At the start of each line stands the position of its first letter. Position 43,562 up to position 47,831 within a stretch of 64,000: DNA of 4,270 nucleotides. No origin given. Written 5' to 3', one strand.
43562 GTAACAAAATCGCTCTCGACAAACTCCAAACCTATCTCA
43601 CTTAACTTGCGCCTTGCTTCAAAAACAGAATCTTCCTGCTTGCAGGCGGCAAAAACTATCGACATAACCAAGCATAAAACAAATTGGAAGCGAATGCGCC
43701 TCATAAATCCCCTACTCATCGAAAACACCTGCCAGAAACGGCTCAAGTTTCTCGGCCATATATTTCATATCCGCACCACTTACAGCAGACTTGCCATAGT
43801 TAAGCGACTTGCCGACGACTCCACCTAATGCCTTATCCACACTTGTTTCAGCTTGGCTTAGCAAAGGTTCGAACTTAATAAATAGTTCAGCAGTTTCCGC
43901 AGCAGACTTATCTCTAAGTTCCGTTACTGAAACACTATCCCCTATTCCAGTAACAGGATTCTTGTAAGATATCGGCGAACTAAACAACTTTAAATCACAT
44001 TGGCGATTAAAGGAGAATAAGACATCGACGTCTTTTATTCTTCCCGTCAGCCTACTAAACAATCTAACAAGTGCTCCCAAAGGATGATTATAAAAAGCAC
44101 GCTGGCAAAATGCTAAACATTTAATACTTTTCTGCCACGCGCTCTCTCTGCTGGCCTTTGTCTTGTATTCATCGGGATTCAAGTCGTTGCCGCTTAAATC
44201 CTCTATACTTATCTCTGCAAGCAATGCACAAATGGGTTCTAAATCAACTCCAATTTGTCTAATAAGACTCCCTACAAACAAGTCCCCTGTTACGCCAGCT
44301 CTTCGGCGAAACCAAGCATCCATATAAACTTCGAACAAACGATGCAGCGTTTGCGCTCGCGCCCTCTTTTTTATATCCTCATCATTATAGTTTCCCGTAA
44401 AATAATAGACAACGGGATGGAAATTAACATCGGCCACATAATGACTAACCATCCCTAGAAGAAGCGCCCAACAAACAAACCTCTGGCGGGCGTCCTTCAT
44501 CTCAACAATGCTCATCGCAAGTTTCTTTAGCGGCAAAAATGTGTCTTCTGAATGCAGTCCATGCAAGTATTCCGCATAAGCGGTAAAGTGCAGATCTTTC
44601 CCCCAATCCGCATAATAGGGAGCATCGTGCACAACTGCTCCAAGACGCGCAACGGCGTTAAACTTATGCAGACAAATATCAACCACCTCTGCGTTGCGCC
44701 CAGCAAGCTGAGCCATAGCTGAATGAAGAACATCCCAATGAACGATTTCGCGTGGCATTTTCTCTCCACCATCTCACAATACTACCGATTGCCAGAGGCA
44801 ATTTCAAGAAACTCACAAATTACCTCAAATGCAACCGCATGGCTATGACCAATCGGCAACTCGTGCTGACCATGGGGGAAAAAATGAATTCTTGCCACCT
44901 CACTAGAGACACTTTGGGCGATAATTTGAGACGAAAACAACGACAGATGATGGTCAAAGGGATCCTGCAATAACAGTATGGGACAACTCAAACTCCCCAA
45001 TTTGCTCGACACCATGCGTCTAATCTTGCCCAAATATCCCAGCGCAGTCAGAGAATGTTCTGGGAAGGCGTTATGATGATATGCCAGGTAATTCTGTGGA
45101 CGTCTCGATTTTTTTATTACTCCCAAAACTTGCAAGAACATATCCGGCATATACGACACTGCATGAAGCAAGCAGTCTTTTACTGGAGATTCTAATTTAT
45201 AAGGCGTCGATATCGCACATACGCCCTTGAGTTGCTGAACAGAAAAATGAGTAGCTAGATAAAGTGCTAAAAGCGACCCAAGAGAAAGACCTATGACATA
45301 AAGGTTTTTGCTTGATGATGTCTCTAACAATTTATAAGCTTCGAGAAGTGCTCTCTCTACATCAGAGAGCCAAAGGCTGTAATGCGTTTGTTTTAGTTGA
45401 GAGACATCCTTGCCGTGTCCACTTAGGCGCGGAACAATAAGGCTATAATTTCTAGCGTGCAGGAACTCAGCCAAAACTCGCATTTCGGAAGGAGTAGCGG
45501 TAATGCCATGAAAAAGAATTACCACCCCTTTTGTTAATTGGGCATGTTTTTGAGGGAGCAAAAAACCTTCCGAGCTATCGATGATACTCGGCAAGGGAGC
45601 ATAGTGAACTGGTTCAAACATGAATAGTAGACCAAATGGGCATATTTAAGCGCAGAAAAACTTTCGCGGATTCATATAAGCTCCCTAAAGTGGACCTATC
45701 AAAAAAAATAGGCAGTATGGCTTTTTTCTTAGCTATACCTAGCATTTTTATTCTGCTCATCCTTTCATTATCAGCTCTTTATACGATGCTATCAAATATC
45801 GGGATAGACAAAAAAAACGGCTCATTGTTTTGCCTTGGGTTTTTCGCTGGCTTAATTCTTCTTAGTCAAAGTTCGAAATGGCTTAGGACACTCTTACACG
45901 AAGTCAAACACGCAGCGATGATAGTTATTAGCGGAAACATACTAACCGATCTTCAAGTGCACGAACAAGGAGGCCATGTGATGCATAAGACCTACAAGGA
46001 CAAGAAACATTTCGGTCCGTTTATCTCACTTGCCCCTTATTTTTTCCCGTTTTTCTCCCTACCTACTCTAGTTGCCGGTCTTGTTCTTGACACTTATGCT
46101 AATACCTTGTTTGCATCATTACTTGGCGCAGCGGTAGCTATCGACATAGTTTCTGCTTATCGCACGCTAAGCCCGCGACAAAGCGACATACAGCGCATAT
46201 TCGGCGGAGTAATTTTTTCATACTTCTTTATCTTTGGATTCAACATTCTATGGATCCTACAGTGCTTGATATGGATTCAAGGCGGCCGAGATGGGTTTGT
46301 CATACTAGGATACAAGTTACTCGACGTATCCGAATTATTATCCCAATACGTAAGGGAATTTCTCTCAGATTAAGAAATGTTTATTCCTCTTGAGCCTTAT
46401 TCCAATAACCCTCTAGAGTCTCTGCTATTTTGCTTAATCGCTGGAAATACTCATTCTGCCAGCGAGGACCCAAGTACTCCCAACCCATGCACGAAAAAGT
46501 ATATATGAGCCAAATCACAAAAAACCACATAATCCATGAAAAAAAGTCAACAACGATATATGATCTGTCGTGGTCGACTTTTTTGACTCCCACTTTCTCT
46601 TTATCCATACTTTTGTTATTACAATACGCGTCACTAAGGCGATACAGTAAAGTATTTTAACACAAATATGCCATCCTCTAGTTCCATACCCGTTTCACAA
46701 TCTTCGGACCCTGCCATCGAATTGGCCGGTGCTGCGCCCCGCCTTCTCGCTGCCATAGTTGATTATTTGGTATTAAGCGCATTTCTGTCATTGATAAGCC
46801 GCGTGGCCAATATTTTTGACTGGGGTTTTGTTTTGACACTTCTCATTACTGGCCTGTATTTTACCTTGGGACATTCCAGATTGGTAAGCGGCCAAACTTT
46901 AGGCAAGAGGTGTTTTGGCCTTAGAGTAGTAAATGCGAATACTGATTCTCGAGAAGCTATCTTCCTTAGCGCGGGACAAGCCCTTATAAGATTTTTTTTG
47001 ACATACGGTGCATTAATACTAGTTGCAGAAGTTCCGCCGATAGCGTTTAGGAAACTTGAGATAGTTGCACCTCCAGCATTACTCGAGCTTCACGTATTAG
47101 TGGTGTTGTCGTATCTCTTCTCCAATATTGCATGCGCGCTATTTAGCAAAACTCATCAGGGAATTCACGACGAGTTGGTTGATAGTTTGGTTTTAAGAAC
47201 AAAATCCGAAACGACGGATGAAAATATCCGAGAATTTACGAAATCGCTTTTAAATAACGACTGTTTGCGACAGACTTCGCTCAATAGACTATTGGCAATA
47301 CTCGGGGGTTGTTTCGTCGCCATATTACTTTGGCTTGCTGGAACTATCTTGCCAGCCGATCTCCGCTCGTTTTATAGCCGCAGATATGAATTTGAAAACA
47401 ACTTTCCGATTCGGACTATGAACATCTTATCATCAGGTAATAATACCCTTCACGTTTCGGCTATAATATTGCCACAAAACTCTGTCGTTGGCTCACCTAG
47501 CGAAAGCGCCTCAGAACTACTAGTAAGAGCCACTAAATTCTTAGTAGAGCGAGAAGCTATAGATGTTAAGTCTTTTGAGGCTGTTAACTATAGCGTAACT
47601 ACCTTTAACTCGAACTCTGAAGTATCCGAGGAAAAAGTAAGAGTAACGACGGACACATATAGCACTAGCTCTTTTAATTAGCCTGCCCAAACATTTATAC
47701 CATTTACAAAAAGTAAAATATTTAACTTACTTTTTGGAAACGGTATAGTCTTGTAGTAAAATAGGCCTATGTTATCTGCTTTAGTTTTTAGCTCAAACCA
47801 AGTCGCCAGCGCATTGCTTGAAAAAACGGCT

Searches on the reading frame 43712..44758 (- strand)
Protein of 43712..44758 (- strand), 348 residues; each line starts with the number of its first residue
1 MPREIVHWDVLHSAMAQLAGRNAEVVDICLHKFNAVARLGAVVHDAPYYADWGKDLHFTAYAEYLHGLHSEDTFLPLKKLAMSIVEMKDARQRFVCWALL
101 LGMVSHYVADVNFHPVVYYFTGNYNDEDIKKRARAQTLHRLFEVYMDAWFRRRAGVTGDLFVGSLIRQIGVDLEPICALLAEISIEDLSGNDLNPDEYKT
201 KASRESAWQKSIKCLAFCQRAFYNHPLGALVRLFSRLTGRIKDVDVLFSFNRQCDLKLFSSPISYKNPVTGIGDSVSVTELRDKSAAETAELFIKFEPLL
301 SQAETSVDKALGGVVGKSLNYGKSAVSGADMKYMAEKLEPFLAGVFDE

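Call 26: search_protein_families(library=pfam, proteins=[window:43712-44758:-], max_evalue=0.00001)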
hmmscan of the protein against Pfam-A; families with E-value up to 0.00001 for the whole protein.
window:43712-44758:- (348 aa): 1 family
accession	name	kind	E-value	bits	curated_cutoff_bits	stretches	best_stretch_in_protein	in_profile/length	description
PF00882.24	Zn_dep_PLPC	-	6.3e-14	52.7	26.8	1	6-153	1-127/167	Zinc dependent phospholipase C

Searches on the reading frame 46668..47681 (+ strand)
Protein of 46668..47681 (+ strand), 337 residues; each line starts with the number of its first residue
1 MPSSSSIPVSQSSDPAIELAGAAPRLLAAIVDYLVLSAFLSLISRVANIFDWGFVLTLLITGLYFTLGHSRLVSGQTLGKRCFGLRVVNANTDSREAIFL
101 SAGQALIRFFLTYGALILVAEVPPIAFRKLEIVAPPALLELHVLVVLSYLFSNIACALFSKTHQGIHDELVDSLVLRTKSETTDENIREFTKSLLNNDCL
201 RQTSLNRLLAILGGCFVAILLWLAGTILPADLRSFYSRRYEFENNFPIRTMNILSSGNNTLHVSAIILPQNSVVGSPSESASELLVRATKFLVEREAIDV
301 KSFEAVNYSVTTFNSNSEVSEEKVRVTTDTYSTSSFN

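Call 25: search_protein_families(library=pfam, proteins=[window:46668-47681:+], max_evalue=0.00001)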
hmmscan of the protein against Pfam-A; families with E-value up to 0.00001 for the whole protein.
window:46668-47681:+ (337 aa): 1 family
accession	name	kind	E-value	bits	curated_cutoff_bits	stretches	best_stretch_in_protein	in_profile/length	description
PF06271.18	RDD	-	5.1e-14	53.2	24.1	1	20-170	2-135/137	RDD family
